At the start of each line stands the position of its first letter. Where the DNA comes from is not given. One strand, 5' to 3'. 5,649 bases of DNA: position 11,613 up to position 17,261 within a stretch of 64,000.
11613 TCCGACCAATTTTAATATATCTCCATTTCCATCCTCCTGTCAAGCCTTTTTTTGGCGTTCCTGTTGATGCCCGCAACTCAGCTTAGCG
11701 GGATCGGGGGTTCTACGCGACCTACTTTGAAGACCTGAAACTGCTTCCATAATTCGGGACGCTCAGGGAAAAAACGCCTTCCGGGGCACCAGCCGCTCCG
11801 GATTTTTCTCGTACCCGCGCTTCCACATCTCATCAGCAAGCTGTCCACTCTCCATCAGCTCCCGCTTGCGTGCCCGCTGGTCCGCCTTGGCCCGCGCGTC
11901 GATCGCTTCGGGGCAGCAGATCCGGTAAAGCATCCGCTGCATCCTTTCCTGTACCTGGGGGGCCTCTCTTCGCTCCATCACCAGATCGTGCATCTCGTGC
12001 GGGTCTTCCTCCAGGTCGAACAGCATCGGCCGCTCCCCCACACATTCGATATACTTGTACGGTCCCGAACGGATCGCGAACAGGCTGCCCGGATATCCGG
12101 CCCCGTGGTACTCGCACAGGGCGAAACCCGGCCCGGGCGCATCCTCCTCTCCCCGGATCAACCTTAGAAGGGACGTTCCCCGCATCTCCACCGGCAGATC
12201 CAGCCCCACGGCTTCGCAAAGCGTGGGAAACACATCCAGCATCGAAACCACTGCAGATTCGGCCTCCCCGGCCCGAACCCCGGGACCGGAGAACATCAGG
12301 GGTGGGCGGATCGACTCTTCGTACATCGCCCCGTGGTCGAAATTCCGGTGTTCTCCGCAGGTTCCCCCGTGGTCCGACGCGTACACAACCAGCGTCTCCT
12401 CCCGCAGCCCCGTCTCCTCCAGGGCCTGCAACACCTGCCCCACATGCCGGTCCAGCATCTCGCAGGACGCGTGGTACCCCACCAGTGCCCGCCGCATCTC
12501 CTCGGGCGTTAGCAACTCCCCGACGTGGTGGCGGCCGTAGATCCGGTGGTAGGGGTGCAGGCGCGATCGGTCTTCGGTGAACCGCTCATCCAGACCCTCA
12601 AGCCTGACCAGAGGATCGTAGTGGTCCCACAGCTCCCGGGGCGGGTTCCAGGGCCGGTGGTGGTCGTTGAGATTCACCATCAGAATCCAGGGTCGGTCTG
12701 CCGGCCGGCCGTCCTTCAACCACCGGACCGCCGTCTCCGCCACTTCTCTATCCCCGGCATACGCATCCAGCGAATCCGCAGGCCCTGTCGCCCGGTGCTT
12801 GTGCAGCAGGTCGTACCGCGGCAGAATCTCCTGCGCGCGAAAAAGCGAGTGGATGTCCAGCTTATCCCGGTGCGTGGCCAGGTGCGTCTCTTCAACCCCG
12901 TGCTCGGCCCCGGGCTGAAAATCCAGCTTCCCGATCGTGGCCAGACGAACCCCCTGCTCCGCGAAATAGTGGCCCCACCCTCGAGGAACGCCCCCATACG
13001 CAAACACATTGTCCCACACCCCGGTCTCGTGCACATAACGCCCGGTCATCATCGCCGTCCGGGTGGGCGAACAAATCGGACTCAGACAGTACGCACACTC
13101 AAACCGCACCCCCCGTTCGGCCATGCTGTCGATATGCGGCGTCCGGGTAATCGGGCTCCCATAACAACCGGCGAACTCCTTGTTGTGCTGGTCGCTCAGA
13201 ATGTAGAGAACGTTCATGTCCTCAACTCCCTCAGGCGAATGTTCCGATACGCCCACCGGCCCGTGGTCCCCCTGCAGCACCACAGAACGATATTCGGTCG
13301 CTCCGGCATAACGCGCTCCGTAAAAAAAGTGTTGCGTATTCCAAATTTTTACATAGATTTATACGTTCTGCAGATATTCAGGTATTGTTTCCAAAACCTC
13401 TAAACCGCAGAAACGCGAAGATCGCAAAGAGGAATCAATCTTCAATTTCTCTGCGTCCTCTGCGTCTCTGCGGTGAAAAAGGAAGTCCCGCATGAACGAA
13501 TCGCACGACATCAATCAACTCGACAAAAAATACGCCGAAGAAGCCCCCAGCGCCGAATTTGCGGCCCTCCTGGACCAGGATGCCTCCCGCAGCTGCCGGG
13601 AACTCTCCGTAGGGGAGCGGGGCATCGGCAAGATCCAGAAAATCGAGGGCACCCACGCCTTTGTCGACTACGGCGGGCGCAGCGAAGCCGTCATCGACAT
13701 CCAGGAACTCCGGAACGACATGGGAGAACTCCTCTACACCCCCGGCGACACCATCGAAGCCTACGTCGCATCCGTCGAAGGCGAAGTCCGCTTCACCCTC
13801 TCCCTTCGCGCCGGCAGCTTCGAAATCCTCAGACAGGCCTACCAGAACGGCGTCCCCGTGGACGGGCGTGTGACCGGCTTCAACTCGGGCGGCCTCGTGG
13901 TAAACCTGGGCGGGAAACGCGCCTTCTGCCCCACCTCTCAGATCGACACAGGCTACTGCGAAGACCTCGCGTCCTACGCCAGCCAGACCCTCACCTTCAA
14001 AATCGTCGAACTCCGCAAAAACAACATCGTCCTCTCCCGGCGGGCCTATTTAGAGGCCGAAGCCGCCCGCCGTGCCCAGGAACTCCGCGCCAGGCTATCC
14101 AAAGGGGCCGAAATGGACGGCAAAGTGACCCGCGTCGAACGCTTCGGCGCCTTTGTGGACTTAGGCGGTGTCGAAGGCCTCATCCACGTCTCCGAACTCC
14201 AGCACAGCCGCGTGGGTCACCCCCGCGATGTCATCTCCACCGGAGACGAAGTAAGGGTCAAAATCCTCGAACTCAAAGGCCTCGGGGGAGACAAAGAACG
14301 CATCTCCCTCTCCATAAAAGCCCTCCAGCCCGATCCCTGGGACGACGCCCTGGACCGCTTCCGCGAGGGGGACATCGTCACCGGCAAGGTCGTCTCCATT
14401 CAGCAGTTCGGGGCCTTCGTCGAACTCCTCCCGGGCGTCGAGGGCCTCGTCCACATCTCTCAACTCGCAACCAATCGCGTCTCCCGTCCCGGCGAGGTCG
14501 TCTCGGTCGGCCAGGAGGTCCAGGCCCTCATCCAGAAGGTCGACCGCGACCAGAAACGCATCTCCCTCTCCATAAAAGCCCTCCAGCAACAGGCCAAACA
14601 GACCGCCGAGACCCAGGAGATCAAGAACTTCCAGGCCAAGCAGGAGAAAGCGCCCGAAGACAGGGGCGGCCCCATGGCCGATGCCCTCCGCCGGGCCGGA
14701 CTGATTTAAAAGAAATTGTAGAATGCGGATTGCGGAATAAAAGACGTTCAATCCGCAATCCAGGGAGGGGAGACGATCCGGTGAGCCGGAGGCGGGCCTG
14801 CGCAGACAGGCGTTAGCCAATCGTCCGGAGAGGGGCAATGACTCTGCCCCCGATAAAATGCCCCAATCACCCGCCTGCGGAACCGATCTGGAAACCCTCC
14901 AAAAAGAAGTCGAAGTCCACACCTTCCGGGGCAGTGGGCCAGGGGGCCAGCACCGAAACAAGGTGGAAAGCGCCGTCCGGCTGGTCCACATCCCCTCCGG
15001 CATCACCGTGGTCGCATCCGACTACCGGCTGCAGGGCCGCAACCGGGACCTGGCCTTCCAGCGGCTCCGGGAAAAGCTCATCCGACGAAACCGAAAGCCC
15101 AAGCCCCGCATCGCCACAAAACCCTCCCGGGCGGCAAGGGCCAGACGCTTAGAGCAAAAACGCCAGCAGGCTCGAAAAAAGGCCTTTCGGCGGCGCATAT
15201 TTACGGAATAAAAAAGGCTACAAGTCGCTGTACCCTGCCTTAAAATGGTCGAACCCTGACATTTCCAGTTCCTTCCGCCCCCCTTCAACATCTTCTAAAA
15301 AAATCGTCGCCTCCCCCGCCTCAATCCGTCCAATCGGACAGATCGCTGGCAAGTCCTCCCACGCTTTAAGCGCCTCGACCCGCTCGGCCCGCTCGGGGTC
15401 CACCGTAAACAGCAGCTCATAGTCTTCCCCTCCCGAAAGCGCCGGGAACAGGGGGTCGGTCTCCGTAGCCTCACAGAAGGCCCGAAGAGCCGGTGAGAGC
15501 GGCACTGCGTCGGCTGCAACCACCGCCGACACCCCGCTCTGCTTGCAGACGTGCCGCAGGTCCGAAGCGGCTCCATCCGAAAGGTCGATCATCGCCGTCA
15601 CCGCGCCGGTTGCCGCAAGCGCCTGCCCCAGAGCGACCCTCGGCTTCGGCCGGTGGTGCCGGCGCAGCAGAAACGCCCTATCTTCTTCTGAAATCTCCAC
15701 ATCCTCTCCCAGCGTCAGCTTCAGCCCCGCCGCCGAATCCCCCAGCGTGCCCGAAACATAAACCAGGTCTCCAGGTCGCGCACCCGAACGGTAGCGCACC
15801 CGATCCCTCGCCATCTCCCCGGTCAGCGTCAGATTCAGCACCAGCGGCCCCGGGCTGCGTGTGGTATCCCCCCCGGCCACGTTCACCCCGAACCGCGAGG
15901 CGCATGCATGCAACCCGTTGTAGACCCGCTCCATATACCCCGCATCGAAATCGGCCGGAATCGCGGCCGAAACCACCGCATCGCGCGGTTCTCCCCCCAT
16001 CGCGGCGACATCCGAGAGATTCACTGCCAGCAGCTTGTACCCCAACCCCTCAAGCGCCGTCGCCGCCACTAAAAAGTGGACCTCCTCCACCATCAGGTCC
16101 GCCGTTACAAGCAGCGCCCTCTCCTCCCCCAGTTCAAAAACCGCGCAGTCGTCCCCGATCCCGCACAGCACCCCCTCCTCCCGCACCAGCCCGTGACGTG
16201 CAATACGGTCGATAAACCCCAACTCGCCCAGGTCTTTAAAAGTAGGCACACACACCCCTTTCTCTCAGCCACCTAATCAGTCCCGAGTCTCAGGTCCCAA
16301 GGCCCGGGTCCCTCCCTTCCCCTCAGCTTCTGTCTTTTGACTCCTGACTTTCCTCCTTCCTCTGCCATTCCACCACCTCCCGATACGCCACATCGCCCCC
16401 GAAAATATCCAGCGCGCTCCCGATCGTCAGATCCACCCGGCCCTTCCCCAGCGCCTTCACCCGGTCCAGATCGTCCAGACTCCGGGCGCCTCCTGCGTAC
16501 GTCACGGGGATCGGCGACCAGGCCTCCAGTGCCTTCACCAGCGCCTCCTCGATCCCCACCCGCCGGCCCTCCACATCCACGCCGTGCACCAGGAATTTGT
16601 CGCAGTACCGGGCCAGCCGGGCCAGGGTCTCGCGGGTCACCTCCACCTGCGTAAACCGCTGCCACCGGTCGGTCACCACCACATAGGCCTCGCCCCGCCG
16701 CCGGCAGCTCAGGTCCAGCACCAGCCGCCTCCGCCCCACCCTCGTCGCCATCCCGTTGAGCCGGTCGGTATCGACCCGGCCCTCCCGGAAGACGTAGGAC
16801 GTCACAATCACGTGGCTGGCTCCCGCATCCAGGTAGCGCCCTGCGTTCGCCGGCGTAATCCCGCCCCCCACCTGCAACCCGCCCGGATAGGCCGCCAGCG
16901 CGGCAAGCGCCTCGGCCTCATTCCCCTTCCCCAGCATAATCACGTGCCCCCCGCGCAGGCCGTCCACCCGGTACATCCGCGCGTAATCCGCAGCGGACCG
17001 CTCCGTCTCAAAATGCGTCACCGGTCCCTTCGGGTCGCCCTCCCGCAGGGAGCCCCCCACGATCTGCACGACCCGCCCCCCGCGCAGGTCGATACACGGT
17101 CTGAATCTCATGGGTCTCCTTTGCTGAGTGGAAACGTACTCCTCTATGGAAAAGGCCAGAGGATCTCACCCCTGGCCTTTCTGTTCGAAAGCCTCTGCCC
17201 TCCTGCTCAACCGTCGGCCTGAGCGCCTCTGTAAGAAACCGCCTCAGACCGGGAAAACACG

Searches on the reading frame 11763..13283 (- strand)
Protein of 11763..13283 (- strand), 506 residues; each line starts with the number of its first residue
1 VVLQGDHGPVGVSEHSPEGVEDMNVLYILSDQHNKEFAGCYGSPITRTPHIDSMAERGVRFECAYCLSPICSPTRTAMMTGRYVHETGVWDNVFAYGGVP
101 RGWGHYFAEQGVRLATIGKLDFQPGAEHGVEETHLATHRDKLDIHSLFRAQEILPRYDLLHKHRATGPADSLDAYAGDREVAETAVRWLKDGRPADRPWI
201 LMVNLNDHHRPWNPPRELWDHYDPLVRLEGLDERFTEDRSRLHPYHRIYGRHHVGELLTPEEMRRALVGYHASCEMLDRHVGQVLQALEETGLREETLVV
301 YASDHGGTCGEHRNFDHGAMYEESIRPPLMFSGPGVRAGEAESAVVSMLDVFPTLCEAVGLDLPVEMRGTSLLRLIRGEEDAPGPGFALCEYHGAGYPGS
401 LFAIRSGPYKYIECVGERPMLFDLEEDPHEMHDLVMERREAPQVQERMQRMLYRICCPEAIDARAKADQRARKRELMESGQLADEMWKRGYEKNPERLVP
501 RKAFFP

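Call 73: search_protein_families(library=pfam, proteins=[window:11763-13283:-], max_evalue=0.00001)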
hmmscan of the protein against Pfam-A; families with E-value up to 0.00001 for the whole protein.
window:11763-13283:- (506 aa): 3 families
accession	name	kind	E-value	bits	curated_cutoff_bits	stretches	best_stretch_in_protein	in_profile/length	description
PF00884.28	Sulfatase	-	1.2e-37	130.3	25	1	24-360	2-300/301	Sulfatase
PF16347.10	SGSH_C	-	3.2e-20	73.3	29.3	1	310-453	1-149/154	N-sulphoglucosamine sulphohydrolase, C-terminal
PF01663.27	Phosphodiest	-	1.5e-11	45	23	1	46-308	18-222/342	Type I phosphodiesterase / nucleotide pyrophosphatase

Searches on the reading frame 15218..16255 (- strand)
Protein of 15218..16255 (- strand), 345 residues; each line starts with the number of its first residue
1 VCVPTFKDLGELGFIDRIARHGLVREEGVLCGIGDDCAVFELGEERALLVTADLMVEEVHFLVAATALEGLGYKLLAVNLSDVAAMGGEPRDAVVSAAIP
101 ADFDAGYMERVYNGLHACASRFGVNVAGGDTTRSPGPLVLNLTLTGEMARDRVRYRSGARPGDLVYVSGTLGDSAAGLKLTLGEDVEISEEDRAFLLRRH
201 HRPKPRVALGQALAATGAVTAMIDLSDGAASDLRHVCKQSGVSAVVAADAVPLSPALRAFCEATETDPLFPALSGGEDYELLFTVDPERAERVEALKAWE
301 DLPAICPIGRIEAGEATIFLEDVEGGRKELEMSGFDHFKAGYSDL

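Call 73: search_protein_families(library=pfam, proteins=[window:15218-16255:-], max_evalue=0.00001)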
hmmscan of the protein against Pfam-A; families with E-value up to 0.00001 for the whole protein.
window:15218-16255:- (345 aa): 2 families
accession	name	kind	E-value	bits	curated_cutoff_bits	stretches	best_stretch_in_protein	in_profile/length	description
PF00586.29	AIRS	-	6.6e-26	91.4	24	1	34-148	1-112/112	AIR synthase related protein, N-terminal domain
PF02769.27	AIRS_C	-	5.2e-14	53.1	23.1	1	160-315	1-149/156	AIR synthase related protein, C-terminal domain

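Call 75: search_protein_families(library=ncbifam, proteins=[window:15218-16255:-], max_evalue=0.00001)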
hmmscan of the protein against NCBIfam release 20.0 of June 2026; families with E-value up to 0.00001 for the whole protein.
window:15218-16255:- (345 aa): 11 families
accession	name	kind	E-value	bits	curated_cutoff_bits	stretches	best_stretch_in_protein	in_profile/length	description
TIGR01379.1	thiL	equivalog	2.3e-95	319.3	184.15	1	11-338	2-320/320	thiamine-phosphate kinase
NF004350.0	PRK05731.1-1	equivalog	1.2e-71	241.3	441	1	10-340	4-324/325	thiamine-phosphate kinase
NF004351.0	PRK05731.1-4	equivalog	7.7e-63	212.5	324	1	4-317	9-302/321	thiamine-phosphate kinase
NF004353.0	PRK05731.2-2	equivalog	5.5e-55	186.6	301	1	32-341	17-305/311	thiamine-phosphate kinase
NF004354.0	PRK05731.2-3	equivalog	6.8e-34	117.5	204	1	32-295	15-244/273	thiamine-phosphate kinase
TIGR00476.1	selD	equivalog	3.2e-21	75.8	125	1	29-263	40-263/311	selenide, water dikinase SelD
NF002098.0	PRK00943.1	equivalog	2.7e-17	62.7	299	1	34-262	49-266/347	selenide, water dikinase SelD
TIGR04049.1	AIR_rel_sll0787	hypoth_equivalog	5.6e-16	58.5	321.3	1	26-322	35-300/318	sll0787 family AIR synthase-like protein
TIGR02124.1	hypE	equivalog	1.9e-15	56.7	251.6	1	34-333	33-323/332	hydrogenase expression/formation protein HypE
TIGR03267.1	methan_mark_2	hypoth_equivalog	4e-13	49.1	365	1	27-172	37-175/323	methanogenesis marker 2 protein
NF010705.0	PRK14105.1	equivalog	8.5e-06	24.9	291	0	29-186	42-192/345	selenide, water dikinase SelD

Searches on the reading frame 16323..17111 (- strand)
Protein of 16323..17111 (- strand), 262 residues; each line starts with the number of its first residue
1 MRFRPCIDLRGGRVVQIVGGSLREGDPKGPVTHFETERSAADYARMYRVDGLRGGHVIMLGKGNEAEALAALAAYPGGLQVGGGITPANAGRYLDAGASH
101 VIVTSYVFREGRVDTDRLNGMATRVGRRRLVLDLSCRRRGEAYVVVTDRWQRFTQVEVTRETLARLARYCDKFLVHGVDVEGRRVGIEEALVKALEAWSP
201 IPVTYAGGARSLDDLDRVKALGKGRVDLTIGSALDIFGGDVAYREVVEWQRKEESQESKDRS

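Call 73: search_protein_families(library=pfam, proteins=[window:16323-17111:-], max_evalue=0.00001)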
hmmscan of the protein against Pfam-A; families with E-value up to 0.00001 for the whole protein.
window:16323-17111:- (262 aa): 1 family
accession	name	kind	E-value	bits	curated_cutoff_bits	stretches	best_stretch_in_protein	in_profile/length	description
PF00977.27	His_biosynth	-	3.9e-27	95.6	23.6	1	5-234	4-222/228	Histidine biosynthesis protein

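Call 75: search_protein_families(library=ncbifam, proteins=[window:16323-17111:-], max_evalue=0.00001)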
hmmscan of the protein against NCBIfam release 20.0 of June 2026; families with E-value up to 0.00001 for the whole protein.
window:16323-17111:- (262 aa): 6 families
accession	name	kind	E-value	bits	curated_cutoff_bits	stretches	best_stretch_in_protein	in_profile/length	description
TIGR02129.1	hisA_euk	equivalog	4.4e-103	344.4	229.3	1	2-251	2-255/255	phosphoribosylformimino-5-aminoimidazole carboxamide ribotide isomerase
TIGR00007.1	TIGR00007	equivalog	9.1e-18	64.7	228.95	1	5-234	3-221/231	1-(5-phosphoribosyl)-5-[(5-phosphoribosylamino)methylideneamino]imidazole-4-carboxamide isomerase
NF010112.0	PRK13585.1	equivalog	9.7e-17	61.3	243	1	3-234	5-224/241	1-(5-phosphoribosyl)-5-[(5-phosphoribosylamino)methylideneamino]imidazole-4-carboxamide isomerase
TIGR03572.1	WbuZ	equivalog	3.9e-13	49.3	299.7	1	79-218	77-215/232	glycosyl amidation-associated protein WbuZ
NF038364.1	AglZ_HisF2_fam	equivalog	4.2e-10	39.4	310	1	79-220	76-215/248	AglZ/HisF2 family acetamidino modification protein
TIGR00735.1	hisF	equivalog_domain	1e-08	34.8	294.55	1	3-232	6-229/254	imidazole glycerol phosphate synthase subunit HisF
